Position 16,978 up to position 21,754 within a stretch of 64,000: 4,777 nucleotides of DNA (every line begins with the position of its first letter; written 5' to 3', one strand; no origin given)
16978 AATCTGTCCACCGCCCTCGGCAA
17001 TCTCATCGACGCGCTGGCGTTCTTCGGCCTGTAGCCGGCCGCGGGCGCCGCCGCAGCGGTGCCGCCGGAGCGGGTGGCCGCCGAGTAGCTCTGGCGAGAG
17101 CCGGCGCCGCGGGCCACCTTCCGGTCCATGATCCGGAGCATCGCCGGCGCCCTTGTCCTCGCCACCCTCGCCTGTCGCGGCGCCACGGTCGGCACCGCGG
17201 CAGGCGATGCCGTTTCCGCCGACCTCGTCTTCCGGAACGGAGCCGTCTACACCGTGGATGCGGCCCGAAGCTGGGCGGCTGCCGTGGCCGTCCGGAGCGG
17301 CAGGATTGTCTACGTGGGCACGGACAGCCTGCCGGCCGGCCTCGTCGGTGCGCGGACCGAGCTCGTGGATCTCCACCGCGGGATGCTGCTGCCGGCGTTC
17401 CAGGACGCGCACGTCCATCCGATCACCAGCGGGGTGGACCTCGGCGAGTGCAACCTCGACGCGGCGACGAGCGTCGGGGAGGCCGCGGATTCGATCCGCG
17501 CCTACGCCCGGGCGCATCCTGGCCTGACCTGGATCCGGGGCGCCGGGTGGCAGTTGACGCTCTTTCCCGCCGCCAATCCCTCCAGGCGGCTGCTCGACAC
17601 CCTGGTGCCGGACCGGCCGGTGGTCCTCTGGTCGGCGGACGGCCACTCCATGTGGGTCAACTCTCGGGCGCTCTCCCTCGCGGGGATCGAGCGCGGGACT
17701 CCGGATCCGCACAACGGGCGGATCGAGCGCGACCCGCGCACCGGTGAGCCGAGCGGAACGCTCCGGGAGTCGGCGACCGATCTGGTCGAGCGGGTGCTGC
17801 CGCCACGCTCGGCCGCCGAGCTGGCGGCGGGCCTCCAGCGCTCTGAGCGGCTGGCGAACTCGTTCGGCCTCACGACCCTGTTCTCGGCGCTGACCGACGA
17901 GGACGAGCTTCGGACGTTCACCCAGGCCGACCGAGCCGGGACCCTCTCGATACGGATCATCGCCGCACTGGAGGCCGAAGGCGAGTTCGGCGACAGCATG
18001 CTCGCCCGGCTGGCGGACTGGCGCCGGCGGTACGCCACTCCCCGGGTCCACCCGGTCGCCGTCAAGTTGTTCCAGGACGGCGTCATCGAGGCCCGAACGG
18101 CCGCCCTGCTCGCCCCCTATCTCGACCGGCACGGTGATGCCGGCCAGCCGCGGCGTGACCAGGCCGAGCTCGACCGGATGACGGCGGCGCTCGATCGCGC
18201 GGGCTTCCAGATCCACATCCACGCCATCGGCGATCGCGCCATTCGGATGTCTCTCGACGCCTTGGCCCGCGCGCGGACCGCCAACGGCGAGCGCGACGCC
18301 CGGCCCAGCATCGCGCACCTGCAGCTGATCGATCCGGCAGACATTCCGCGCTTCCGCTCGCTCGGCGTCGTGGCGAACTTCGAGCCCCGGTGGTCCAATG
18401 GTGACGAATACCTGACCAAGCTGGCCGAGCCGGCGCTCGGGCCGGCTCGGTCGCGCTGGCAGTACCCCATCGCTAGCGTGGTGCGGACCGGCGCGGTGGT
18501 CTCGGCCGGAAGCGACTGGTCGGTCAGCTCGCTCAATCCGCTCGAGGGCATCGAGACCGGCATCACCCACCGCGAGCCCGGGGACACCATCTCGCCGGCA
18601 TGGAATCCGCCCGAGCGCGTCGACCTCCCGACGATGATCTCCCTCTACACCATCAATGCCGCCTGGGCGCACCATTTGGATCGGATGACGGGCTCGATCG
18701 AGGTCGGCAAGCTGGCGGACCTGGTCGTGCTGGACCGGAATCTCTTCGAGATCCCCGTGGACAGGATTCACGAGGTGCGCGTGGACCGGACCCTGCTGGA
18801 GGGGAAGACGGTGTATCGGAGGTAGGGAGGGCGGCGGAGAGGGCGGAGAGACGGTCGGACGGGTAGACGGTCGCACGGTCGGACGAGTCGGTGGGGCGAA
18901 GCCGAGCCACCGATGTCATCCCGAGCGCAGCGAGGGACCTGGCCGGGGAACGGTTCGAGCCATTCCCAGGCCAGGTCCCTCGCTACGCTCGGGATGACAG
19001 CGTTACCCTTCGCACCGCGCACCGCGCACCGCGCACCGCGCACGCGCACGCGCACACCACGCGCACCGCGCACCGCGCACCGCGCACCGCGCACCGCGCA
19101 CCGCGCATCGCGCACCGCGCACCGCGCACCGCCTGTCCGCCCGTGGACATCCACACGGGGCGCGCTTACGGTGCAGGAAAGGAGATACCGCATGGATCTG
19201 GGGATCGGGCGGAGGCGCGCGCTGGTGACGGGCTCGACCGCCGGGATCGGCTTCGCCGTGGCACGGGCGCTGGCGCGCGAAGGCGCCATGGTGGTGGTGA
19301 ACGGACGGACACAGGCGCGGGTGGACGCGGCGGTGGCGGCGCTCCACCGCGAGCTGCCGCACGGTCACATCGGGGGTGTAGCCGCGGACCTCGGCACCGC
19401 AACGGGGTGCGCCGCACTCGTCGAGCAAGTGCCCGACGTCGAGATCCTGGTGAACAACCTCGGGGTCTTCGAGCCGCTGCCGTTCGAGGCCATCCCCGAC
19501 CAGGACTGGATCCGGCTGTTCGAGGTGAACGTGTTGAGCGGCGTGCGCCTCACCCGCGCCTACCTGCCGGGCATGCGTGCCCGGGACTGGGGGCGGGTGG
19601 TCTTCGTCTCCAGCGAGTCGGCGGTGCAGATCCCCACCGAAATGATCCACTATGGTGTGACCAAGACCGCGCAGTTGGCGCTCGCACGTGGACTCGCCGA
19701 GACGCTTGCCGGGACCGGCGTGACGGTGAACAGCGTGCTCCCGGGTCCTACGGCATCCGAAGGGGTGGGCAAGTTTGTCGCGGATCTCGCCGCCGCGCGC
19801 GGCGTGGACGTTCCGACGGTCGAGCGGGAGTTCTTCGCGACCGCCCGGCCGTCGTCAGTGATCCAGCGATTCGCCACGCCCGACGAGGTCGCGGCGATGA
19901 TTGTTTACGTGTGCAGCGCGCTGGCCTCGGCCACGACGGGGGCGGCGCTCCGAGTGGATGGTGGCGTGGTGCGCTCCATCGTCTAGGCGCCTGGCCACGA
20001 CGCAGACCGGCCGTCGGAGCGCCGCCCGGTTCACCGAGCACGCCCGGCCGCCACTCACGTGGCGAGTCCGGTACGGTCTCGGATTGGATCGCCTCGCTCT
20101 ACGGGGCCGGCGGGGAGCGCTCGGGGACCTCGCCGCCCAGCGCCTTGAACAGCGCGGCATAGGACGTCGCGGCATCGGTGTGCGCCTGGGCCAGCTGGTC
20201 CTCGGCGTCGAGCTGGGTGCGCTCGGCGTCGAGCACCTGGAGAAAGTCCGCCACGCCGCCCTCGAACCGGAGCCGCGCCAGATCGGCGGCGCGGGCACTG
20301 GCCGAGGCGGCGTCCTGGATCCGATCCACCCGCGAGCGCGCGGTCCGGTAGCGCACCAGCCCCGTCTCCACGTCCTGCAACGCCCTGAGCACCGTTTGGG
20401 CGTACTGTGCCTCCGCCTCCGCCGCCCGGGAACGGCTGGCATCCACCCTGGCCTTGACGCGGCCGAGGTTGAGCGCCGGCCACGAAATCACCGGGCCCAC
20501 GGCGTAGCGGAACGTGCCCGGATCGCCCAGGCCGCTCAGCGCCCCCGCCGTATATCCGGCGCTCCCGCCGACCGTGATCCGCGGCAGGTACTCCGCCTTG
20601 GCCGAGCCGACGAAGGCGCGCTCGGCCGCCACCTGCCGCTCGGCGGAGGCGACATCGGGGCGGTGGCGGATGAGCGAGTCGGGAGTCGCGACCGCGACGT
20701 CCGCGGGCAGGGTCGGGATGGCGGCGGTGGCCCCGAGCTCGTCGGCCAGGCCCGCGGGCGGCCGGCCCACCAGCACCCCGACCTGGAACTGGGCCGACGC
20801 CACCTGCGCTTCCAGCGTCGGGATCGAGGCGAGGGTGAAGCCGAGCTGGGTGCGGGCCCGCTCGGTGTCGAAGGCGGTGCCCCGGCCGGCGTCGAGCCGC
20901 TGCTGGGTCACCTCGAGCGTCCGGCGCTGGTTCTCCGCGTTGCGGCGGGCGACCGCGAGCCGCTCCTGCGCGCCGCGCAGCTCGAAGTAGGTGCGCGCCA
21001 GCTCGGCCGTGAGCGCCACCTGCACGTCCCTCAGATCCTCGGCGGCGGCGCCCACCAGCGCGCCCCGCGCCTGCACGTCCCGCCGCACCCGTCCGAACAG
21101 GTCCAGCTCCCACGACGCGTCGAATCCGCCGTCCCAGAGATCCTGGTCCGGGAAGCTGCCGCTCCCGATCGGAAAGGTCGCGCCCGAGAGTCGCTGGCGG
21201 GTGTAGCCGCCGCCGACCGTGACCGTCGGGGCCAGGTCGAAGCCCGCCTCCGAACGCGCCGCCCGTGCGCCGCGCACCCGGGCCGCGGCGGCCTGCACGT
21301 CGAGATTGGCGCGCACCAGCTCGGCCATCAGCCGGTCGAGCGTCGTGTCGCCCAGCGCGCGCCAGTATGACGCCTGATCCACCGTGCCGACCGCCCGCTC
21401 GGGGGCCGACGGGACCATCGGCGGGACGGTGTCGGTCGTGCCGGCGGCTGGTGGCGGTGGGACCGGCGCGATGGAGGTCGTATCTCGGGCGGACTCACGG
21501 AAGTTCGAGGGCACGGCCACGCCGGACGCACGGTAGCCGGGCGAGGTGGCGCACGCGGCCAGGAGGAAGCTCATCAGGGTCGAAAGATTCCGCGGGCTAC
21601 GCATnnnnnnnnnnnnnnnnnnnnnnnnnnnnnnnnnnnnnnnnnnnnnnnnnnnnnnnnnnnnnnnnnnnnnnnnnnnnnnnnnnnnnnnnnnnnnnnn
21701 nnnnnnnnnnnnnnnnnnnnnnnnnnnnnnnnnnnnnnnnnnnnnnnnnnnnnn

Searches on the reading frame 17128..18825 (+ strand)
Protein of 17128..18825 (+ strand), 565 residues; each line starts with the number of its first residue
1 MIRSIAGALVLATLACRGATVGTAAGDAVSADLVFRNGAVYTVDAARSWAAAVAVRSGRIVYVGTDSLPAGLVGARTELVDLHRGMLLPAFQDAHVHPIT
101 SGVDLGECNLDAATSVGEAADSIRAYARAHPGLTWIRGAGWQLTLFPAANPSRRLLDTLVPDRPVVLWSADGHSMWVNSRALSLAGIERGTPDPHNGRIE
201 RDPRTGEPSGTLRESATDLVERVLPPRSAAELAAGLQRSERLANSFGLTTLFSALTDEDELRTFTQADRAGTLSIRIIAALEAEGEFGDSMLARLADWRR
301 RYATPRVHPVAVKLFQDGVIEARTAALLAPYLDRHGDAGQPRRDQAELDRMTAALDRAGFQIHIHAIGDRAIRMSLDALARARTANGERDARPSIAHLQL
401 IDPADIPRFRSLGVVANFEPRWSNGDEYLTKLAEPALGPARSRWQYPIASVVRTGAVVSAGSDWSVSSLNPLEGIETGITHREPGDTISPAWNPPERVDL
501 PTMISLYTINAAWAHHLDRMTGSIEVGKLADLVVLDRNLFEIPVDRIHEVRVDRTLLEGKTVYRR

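Call 58: search_protein_families(library=pfam, proteins=[window:17128-18825:+], max_evalue=0.00001)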
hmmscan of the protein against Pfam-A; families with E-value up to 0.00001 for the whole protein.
window:17128-18825:+ (565 aa): 2 families
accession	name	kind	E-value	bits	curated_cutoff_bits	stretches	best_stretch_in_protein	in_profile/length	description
PF07969.17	Amidohydro_3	-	1.8e-97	328.2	29.7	1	78-563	1-472/472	Amidohydrolase family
PF01979.26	Amidohydro_1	-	1.1e-13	51.6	25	1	344-562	133-345/345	Amidohydrolase family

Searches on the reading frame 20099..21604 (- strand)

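Call 58: search_protein_families(library=pfam, proteins=[window:20099-21604:-], max_evalue=0.00001)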
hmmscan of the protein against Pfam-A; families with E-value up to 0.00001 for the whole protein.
window:20099-21604:- (501 aa): 1 family
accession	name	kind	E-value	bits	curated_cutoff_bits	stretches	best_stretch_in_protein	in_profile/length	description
PF02321.23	OEP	-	1.2e-54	185.4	22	2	310-490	7-187/187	Outer membrane efflux protein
